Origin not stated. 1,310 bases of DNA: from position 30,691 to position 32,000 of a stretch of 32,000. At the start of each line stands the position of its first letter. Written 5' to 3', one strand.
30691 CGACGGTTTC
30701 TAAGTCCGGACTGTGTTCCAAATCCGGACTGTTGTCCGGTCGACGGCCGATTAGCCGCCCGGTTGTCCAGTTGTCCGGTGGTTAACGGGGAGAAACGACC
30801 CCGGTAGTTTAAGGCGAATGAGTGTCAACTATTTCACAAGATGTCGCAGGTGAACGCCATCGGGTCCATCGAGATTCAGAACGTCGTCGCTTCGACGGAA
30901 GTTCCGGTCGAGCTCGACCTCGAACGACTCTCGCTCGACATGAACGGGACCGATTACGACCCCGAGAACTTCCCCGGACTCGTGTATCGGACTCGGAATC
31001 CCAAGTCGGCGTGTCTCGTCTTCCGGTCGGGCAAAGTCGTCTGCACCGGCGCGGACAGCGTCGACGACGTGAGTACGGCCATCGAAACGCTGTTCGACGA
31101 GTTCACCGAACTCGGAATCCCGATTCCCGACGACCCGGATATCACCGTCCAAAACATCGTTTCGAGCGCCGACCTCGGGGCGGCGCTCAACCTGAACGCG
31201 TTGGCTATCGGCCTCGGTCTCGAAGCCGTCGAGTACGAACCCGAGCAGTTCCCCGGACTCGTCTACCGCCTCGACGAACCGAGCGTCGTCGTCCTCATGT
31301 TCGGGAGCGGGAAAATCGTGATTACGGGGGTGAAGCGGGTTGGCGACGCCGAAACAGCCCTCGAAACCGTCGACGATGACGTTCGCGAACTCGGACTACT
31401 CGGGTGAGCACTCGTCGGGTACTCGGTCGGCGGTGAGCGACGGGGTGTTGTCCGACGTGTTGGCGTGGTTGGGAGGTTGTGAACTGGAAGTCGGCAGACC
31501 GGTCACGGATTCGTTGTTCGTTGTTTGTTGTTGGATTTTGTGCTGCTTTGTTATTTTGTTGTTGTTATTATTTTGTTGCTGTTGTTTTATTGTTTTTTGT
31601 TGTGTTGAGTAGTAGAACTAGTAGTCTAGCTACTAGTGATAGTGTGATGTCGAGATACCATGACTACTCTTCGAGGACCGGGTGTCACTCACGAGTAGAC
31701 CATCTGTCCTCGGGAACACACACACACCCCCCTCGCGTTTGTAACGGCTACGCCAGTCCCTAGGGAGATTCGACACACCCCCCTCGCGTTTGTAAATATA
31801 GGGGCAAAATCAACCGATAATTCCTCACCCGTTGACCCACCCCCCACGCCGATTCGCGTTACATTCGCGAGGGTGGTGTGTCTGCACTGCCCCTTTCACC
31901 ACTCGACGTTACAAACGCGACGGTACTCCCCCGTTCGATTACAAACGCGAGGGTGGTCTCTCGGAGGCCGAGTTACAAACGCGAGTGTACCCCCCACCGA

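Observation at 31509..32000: Origin-like architecture at the window edge: inverted ORB-like repeats with C/G-strings beside a T/G-skewed low-GC block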

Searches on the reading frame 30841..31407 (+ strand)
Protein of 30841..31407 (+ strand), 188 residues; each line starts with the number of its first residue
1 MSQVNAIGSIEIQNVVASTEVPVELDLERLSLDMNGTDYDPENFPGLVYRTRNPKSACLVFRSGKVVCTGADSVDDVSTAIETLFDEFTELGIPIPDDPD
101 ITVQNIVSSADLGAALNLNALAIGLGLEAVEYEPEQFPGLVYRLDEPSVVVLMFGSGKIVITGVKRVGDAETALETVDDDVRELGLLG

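Call 6: find_encoding_contigs(protein=window:30841-31407:+, flank=10000, max_places=6)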
Protein window:30841-31407:+ (188 aa): 23 contigs read that carry it; 6 places shown.
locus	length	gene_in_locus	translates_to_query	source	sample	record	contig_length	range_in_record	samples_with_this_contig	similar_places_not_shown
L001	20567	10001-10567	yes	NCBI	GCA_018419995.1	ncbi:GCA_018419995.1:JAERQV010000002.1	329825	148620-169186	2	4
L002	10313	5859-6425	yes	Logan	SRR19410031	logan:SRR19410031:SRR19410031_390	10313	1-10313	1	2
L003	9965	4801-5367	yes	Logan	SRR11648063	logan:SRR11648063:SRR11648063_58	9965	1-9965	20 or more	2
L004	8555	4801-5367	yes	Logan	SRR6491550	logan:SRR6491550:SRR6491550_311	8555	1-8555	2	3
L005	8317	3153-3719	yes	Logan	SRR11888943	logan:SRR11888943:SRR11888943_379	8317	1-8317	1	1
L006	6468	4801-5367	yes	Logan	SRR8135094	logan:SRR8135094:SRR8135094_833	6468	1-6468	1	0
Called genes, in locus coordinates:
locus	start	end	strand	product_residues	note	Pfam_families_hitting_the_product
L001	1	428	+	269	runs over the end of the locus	PF00528:BPD_transp_1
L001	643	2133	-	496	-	PF00171:Aldedh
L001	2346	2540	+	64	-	-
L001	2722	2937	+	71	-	-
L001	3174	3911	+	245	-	PF07070:Spo0M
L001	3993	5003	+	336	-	PF00248:Aldo_ket_red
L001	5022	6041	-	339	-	PF13480:Acetyltransf_6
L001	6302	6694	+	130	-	PF01243:PNPOx_N, PF12900:Pyridox_ox_2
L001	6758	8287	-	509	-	PF00474:SSF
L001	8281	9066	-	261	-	PF03070:TENA_THI-4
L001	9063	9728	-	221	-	PF03070:TENA_THI-4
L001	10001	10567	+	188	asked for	PF00352:TBP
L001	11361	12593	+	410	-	PF13191:AAA_16, PF00004:AAA (weak), PF13401:AAA_22, PF22606:Cdc6-ORC-like_ATPase_lid, PF22703:Cdc6_lid, PF09079:WHD_Cdc6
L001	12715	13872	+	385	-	PF01546:Peptidase_M20, PF07687:M20_dimer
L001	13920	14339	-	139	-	PF03928:HbpS-like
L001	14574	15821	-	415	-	PF00464:SHMT, PF00155:Aminotran_1_2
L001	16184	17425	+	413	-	PF00291:PALP, PF01842:ACT (weak)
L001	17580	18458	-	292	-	PF26272:DUF8073_N, PF26271:DUF8073_M, PF26270:DUF8073_C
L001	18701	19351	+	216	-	PF15915:BAT, PF04967:HTH_10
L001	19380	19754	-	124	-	PF25214:HVO_B0008_N, PF25215:HVO_B0008_C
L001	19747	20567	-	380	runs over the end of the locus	PF00355:Rieske, PF00848:Ring_hydroxyl_A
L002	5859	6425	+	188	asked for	PF00352:TBP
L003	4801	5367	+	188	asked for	PF00352:TBP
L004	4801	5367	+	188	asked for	PF00352:TBP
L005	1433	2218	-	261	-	PF03070:TENA_THI-4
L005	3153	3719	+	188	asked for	PF00352:TBP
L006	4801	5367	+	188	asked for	PF00352:TBP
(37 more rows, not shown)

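Call 24: find_related_loci(query=L001:11361-12590:+, collection=genome_contigs, flank=3000)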
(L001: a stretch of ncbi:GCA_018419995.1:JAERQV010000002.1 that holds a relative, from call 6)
Query L001:11361-12590:+ (410 aa) in genome_contigs; peptide patterns used: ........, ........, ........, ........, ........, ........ (x = any residue, [..] = any of these).
87 stretches matched a pattern; 26 encode a relative of the query (tblastn E <= 1e-3); 24 distinct loci.
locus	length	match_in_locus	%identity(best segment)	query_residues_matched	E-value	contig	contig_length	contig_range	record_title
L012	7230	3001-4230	100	1-410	0e+0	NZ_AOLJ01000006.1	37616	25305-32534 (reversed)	Haloferax gibbonsii ATCC 33959 contig_6, whole genome shotgun sequence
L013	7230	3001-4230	100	1-410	0e+0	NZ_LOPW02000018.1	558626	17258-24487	Haloferax marisrubri strain SB3 scf100017, whole genome shotgun sequence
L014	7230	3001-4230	100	1-410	0e+0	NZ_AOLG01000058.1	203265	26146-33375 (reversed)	Haloferax prahovense DSM 18310 contig_58, whole genome shotgun sequence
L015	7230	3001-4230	100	1-410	0e+0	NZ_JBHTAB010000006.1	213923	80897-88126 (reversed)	Haloferax chudinovii strain DSM 26526 GCM70025340_17, whole genome shotgun sequence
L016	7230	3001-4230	99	1-410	0e+0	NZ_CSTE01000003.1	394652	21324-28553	Haloferax massiliensis strain Arc-Hr, whole genome shotgun sequence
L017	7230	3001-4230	98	1-410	0e+0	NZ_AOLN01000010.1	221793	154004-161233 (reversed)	Haloferax mucosum ATCC BAA-1512 contig_10, whole genome shotgun sequence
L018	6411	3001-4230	96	1-410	0e+0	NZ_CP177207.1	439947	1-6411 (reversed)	Haloferax sp. YSSS75 plasmid unnamed1, complete sequence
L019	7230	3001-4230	96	1-410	0e+0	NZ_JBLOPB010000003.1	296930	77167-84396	Haloferax sp. DFSO52 DFSO52_ctg003, whole genome shotgun sequence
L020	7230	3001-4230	96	1-410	0e+0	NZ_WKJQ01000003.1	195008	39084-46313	Haloferax marinum strain MBLA0078 contig00003, whole genome shotgun sequence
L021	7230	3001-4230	93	1-410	0e+0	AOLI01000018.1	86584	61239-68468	Haloferax larsenii JCM 13917 contig_18, whole genome shotgun sequence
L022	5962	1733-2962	94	1-410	0e+0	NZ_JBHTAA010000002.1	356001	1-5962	Haloferax namakaokahaiae strain DSM 29988 GCM70025341_5, whole genome shotgun sequence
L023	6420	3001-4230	93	1-410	0e+0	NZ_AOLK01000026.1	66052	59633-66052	Haloferax elongans ATCC BAA-1513 contig_26, whole genome shotgun sequence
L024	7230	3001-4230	94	1-410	0e+0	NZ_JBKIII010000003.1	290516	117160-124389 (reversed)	Haloferax sp. DFSO60 DFSO60_ctg003, whole genome shotgun sequence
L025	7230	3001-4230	93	1-410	0e+0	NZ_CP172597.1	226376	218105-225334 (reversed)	Haloferax sp. S1W plasmid pHFX2, complete sequence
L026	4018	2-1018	96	72-410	0e+0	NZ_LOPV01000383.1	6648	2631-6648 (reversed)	Haloferax profundi strain SB29 contig_467, whole genome shotgun sequence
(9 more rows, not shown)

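Call 60: search_protein_families(library=pfam, proteins=[L001:11361-12590:+, window:30841-31404:+])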
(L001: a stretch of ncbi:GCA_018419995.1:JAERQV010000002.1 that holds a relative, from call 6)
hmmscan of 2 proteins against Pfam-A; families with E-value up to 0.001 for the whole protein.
L001:11361-12590:+ (410 aa): 10 families
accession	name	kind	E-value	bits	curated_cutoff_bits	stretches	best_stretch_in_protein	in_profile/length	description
PF22703.2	Cdc6_lid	-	8e-26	90.2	27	1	228-294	1-68/68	Cdc6 AAA+ ATPase-type lid domain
PF09079.17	Cdc6_C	-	2.7e-21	75.8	25.1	1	305-398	3-95/96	CDC6, C terminal winged helix domain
PF13401.12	AAA_22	-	2.7e-14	54.1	27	1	62-178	5-107/130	AAA domain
PF13191.12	AAA_16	-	2.8e-08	34.9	32.6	1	39-177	2-157/167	AAA ATPase domain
PF22606.2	Cdc6-ORC-like_ATPase_lid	-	5.5e-08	33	27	1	222-277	1-57/60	Cdc6/ORC-like, ATPase lid domain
PF00004.35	AAA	-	2.2e-07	31.8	21.2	1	66-208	2-123/131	ATPase family associated with various cellular activities (AAA)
PF00270.35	DEAD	-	0.00021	21.5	26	0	146-177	106-140/167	DEAD/DEAH box helicase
PF01935.23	DUF87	-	0.00028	21.5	23.2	0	63-103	24-59/220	Helicase HerA, central domain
PF05729.18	NACHT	-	0.00081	19.7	26.7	0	65-169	3-96/167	NACHT domain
PF24883.2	NPHP3_N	-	0.00098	19.8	24.8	0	62-175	22-146/164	Nephrocystin 3, N-terminal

window:30841-31404:+ (188 aa): 3 families
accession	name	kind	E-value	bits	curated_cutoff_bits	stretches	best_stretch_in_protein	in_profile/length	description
PF00352.27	TBP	-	1.9e-58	194.7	22.9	2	10-89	2-83/85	Transcription factor TFIID (or TATA-binding protein, TBP)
PF11858.14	DUF3378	-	0.00013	22.5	27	0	43-72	26-55/76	Domain of unknown function (DUF3378)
PF12608.13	T4bSS_IcmS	-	0.00079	20.2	27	0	37-90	30-79/93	Type IVb secretion, IcmS, effector-recruitment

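Call 61: search_solved_structures(query=L001:11361-12590:+, max_evalue=0.00001)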
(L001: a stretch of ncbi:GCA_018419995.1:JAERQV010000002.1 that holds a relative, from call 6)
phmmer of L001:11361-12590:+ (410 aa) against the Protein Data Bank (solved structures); distinct sequences matched with E-value up to 0.00001: 19.
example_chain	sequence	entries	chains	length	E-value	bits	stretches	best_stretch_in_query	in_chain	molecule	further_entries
2v1u_A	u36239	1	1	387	1e-65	225.5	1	36-380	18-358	CELL DIVISION CONTROL PROTEIN 6 HOMOLOG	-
2qby_A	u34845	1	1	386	3.6e-59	204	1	21-407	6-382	Cell division control protein 6 homolog 1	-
2qby_B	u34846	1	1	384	1e-28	103.7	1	64-400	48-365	Cell division control protein 6 homolog 3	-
8s0e_G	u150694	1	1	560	2.9e-12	49.6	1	32-279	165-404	Cell division control protein 6 homolog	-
8rwv_F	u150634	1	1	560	3e-12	49.5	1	32-279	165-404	Cell division control protein 6 homolog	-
5uj7_A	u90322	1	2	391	1.1e-11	47.7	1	34-343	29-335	Origin recognition complex subunit 1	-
7jpo_A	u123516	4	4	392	1.1e-11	47.7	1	34-343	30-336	Origin recognition complex subunit 1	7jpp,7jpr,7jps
5ujm_A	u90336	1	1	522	3.7e-11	46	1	34-343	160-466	Origin recognition complex subunit 1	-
7ctf_A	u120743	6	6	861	9.9e-11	44.6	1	35-343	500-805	Origin recognition complex subunit 1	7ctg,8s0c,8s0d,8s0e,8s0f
8rwv_A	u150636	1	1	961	1.3e-10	44.2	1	35-343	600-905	Origin recognition complex subunit 1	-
4xgc_A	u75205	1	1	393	4e-10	42.5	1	155-348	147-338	Origin recognition complex subunit 1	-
7jgr_A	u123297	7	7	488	7.2e-10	41.7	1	155-348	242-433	Origin recognition complex subunit 1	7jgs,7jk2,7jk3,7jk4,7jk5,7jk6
1fnn_A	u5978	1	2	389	6.1e-09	38.7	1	64-390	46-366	CELL DIVISION CONTROL PROTEIN 6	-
7jgr_G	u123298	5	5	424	1.1e-08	37.8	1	38-293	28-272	Cell division control protein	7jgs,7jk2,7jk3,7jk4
5v8f_A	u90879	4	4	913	2.4e-07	33.4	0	22-236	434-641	Origin recognition complex subunit 1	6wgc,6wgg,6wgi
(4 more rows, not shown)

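Call 64: list_cluster_members(proteins=[window:30841-31404:+])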
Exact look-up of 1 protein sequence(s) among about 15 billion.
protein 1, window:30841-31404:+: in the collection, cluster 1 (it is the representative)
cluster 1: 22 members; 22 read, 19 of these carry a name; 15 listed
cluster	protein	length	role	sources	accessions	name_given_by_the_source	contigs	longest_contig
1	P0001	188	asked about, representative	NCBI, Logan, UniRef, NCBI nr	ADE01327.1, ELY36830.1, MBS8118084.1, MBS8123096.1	TATA-box-binding protein [Haloferax volcanii] | TATA-box-binding protein n=3 Tax=Haloferax volcanii TaxID=2246 RepID=A0A384KP21_HALVD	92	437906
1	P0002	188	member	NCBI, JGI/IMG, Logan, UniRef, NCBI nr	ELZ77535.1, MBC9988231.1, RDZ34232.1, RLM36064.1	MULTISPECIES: TATA-box-binding protein [Haloferax] | transcription initiation factor TFIID TATA-box-binding protein | TATA-box-binding protein n=3 Tax=Haloferax TaxID=2251 RepID=A0ACD5I332_9EURY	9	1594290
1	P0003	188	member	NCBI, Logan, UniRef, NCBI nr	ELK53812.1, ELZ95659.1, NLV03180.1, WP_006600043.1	TATA-box-binding protein [Haloferax volcanii] | TATA-box-binding protein n=2 Tax=Haloferax volcanii TaxID=2246 RepID=M0IJM3_HALVO | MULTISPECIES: TATA-box-binding protein [Haloferax]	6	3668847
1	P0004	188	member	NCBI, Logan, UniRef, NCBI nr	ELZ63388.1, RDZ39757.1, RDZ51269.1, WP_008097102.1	TATA-box-binding protein [Haloferax sp. Atlit-4N] | TATA-box-binding protein n=1 Tax=Haloferax prahovense (strain DSM 18310 / JCM 13924 / ... | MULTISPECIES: TATA-box-binding protein [Haloferax]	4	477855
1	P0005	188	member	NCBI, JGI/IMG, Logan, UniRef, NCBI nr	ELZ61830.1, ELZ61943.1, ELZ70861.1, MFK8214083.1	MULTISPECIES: TATA-box-binding protein [unclassified Haloferax] | TATA-box-binding protein n=1 Tax=Haloferax TaxID=2251 RepID=UPI0002B03D83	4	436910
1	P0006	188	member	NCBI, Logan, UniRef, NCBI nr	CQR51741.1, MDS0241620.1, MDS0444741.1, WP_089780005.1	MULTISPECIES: TATA-box-binding protein [Haloferax] | TATA-box-binding protein n=1 Tax=Haloferax massiliensis TaxID=1476858 ...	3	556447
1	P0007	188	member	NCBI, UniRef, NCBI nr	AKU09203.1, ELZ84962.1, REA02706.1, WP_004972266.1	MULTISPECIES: TATA-box-binding protein [Haloferax] | TATA-box-binding protein n=2 Tax=Haloferax gibbonsii TaxID=35746 RepID=A0A0K1IY36_HALGI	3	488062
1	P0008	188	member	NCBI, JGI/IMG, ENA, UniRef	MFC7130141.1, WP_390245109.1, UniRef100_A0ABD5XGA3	TATA-box-binding protein [Haloferax chudinovii] | TATA-box-binding protein n=1 Tax=Haloferax chudinovii TaxID=1109010 RepID=A0ABD5XGA3_9EURY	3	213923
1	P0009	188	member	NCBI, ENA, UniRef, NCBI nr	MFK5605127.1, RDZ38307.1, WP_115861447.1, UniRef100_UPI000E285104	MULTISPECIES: TATA-box-binding protein [Haloferax] | TATA-box-binding protein n=1 Tax=Haloferax TaxID=2251 RepID=UPI000E285104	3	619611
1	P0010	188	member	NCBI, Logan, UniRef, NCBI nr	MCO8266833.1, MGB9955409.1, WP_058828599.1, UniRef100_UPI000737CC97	TATA-box-binding protein [Haloferax prahovense] | TATA-box-binding protein n=1 Tax=Haloferax TaxID=2251 RepID=UPI000737CC97 | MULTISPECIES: TATA-box-binding protein [unclassified Haloferax]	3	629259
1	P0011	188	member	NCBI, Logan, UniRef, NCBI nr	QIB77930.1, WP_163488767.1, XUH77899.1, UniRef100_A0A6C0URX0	TATA-box-binding protein [Haloferax volcanii] | TATA-box-binding protein n=1 Tax=Haloferax volcanii TaxID=2246 RepID=A0A6C0URX0_HALVO | TATA-box-binding protein [Haloferax alexandrinus]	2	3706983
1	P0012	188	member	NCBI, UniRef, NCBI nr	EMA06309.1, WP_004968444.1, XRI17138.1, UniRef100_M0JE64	TATA-box-binding protein [Haloferax denitrificans] | TATA-box-binding protein n=1 Tax=Haloferax denitrificans ATCC 35960 TaxID=662478 ...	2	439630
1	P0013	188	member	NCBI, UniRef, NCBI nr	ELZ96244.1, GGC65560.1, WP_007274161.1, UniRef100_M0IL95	TATA-box-binding protein [Haloferax sulfurifontis] | TATA-box-binding protein n=2 Tax=Haloferax sulfurifontis TaxID=255616 RepID=M0IL95_9EURY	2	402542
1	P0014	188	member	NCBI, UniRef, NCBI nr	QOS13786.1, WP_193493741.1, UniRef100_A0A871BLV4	TATA-binding transcription initiation factor (plasmid) [Haloferax gibbonsii] | TATA-box-binding protein n=1 Tax=Haloferax gibbonsii TaxID=35746 RepID=A0A871BLV4_HALGI | TATA-box-binding protein [Haloferax gibbonsii]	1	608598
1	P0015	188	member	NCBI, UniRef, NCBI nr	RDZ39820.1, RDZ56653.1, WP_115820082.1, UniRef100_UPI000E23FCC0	TATA-box-binding protein [Haloferax sp. Atlit-10N] | TATA-box-binding protein n=1 Tax=unclassified Haloferax TaxID=2625095 RepID=UPI000E23FCC0 | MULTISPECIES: TATA-box-binding protein [unclassified Haloferax]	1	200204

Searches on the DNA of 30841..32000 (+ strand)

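Call 9: search_dna_similar(query=window:31400-32000:+, collection=plasmids, mode=near, max_rows=20)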
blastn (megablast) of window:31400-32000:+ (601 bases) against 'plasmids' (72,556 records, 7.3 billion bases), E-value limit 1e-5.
Records with a match: 7; places in all: 7; records where one place covers at least 80% of the query: 2.
Best place of each record, by identity: 95-99% 2; 80-90% 2; 60-80% 3.
By first word of the organism name: Haloferax 7.
By predicted mobility (MOB-suite, as given by PLSDB): non-mobilizable 7.
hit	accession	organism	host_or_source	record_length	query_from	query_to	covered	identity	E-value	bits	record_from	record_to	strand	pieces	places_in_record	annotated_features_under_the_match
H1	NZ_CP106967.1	Haloferax alexandrinus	-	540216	1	601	100%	98.0%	0e+0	1044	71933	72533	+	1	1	TATA-box-binding protein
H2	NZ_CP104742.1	Haloferax lucentense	-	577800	1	601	100%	95.5%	0e+0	948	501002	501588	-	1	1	TATA-box-binding protein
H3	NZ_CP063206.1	Haloferax gibbonsii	cultured ...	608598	311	597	48%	87.1%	4e-85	322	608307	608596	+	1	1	none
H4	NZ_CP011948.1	Haloferax gibbonsii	whole genome,saline saltern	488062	317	597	47%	87.7%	3e-86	326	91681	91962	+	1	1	none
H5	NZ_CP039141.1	Haloferax mediterranei ATCC 33500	Cell culture,Spain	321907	319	596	46%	78.0%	2e-37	163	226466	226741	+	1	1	none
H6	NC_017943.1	Haloferax mediterranei ATCC 33500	-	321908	319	596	46%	78.0%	2e-37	163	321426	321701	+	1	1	none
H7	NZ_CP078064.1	Haloferax larsenii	Cell culture,Salt Lake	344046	320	495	29%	77.5%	2e-18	100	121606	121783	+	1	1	none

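Call 15: get_annotated_region(hit=H1, flank=2500)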
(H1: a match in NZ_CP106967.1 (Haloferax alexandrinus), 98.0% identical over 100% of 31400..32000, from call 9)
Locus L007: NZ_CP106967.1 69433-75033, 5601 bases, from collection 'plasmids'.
description: Haloferax alexandrinus strain BNX82 plasmid pBNX82-1, complete sequence
organism: Haloferax alexandrinus (NCBI taxid 114529)
taxonomy: Archaea; Euryarchaeota; Halobacteria; Halobacteriales; Haloferacaceae; Haloferax; Haloferax alexandrinus
host: -; source: -; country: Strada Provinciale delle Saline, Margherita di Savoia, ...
typing (MOB-suite, as given by PLSDB): non-mobilizable; mating-pair formation MPF_T
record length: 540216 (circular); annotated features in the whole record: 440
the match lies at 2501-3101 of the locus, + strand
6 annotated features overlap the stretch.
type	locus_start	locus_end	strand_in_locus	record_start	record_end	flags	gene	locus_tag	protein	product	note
CDS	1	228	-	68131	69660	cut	-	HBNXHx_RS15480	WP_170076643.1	sodium:proline symporter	-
CDS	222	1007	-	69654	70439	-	-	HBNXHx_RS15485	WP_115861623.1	TenA family protein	-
CDS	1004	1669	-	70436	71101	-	tenA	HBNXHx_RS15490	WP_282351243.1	thiaminase II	GO:0006772 - thiamine metabolic process [Evidence IEA]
CDS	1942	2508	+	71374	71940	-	-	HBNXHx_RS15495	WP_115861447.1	TATA-box-binding protein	-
CDS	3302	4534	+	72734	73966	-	-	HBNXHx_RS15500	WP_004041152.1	orc1/cdc6 family replication initiation protein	-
CDS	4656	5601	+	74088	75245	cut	-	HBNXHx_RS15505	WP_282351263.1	M20 family metallopeptidase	-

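Call 16: get_annotated_region(hit=H4, flank=2500)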
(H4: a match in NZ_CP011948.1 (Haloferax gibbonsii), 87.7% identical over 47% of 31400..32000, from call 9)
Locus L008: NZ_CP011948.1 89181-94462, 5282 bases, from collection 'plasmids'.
description: Haloferax gibbonsii strain ARA6 plasmid pHG1, complete sequence
organism: Haloferax gibbonsii (NCBI taxid 35746)
taxonomy: Archaea; Euryarchaeota; Halobacteria; Halobacteriales; Haloferacaceae; Haloferax; Haloferax gibbonsii
host: -; source: whole genome,saline saltern; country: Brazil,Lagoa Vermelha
typing (MOB-suite, as given by PLSDB): non-mobilizable
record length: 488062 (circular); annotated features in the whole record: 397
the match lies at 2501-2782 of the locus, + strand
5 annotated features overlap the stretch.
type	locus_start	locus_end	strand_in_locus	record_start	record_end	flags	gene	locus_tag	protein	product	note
CDS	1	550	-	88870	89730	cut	-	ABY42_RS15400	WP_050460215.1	TenA family protein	-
CDS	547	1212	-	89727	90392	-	tenA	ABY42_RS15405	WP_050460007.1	thiaminase II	GO:0006772 - thiamine metabolic process [Evidence IEA]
CDS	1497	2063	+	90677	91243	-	-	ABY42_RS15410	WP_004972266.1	TATA-box-binding protein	-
CDS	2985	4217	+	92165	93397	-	-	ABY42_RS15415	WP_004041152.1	orc1/cdc6 family replication initiation protein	-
CDS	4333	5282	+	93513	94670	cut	-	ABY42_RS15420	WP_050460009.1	M20 family metallopeptidase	-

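Call 17: get_annotated_region(hit=H5, flank=2500)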
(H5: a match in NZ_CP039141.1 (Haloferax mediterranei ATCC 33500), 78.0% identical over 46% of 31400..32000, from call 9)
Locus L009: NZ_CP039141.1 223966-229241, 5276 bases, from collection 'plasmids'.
description: Haloferax mediterranei ATCC 33500 plasmid pHME322, complete sequence
organism: Haloferax mediterranei ATCC 33500 (NCBI taxid 523841)
taxonomy: Archaea; Euryarchaeota; Halobacteria; Halobacteriales; Haloferacaceae; Haloferax; Haloferax mediterranei; Haloferax mediterranei ATCC 33500
host: -; source: Cell culture,Spain; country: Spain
typing (MOB-suite, as given by PLSDB): non-mobilizable
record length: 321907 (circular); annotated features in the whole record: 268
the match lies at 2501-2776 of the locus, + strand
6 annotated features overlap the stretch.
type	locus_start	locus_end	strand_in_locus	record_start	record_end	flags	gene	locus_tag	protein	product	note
CDS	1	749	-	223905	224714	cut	-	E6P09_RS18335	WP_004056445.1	TenA family protein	-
CDS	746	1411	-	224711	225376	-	tenA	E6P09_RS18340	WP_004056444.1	thiaminase II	GO:0006772 - thiamine metabolic process [Evidence IEA]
CDS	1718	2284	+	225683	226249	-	-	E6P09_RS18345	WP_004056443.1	TATA-box-binding protein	-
CDS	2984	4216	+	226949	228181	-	-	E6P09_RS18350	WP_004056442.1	orc1/cdc6 family replication initiation protein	-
CDS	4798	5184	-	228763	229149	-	-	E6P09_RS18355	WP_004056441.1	hypothetical protein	-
CDS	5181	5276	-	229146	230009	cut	-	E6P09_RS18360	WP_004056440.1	ParA family protein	-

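Call 18: get_annotated_region(hit=H7, flank=2500)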
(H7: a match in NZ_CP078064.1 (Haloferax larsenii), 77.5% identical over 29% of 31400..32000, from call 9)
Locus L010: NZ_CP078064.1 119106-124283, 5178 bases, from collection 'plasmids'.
description: Haloferax larsenii strain NCIM 5678 plasmid pHl5678-1, complete sequence
organism: Haloferax larsenii (NCBI taxid 302484)
taxonomy: Archaea; Euryarchaeota; Halobacteria; Halobacteriales; Haloferacaceae; Haloferax; Haloferax larsenii
host: -; source: Cell culture,Salt Lake; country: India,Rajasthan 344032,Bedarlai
typing (MOB-suite, as given by PLSDB): non-mobilizable
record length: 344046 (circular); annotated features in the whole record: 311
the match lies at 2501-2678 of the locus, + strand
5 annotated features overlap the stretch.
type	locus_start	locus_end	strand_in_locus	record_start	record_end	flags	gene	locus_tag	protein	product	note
CDS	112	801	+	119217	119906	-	-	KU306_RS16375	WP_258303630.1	TenA family protein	-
CDS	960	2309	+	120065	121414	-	-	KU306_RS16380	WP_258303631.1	divalent metal cation transporter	-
CDS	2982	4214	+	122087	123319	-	-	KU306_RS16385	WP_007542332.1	orc1/cdc6 family replication initiation protein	-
CDS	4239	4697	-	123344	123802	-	lrp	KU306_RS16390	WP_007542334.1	HTH-type transcriptional regulator Lrp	-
CDS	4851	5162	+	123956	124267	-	-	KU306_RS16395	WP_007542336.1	hypothetical protein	-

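Call 19: get_annotated_region(hit=H2, flank=2500)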
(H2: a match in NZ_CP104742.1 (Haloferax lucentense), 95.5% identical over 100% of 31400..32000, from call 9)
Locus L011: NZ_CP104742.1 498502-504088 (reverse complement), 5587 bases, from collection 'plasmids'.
description: Haloferax lucentense strain SVX82 plasmid pSVX82-1, complete sequence
organism: Haloferax lucentense (NCBI taxid 2254)
taxonomy: Archaea; Euryarchaeota; Halobacteria; Halobacteriales; Haloferacaceae; Haloferax; Haloferax lucentense
host: -; source: -; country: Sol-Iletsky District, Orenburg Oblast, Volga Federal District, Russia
typing (MOB-suite, as given by PLSDB): non-mobilizable
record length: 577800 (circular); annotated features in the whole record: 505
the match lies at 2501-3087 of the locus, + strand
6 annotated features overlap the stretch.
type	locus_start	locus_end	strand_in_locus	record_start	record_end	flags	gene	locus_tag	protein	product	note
CDS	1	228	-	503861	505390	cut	-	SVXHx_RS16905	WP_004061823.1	sodium:solute symporter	-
CDS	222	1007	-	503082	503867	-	-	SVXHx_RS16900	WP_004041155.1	TenA family protein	-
CDS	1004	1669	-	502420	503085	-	tenA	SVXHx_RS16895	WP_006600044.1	thiaminase II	GO:0006772 - thiamine metabolic process [Evidence IEA]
CDS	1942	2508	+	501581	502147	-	-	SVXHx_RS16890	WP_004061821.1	TATA-box-binding protein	-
CDS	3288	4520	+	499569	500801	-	-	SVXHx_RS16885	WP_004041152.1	orc1/cdc6 family replication initiation protein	-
CDS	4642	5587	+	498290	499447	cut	-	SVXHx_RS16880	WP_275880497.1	M20 family metallopeptidase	-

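Call 44: search_rna_families(source=L001, start=9700, end=11500, threshold=evalue, max_evalue=1)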
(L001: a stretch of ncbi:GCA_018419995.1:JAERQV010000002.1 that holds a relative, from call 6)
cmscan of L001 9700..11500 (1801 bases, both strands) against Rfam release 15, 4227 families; matches with E-value up to 1: 0.
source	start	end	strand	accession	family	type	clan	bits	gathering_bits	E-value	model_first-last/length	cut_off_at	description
